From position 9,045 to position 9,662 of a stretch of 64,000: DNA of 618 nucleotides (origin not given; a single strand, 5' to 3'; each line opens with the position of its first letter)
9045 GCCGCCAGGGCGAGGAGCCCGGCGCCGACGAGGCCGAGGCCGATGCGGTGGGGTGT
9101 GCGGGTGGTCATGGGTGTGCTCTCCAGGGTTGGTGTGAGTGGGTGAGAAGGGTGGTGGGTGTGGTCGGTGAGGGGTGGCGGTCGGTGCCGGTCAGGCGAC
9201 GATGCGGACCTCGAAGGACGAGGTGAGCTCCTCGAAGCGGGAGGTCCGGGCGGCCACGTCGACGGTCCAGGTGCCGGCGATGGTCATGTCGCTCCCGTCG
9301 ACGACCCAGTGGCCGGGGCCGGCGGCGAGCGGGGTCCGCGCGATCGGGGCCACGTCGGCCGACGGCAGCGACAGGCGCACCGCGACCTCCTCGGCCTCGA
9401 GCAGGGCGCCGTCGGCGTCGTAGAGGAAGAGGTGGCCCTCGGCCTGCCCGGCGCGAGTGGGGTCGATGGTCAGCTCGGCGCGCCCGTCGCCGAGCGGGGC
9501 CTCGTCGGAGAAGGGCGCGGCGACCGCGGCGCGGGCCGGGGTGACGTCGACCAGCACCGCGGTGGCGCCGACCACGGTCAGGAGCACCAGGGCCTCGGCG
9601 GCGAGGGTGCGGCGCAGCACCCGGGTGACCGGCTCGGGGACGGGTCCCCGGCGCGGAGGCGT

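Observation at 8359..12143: Copper-uptake module (YcnI, CopC-CopD fusion) headed by a zinc-finger anti-sigma factor with a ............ tail and a divergent ECF sigma factor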

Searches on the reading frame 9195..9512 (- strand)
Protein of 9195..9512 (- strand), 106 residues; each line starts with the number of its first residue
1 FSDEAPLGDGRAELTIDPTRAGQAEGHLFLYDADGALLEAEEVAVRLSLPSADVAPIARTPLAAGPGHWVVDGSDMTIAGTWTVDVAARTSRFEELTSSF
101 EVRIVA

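Call 53: search_protein_families(library=pfam, max_evalue=0.01, proteins=[window:9195-9512:-])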
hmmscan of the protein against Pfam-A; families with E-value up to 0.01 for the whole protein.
seq(106 aa): 0 families
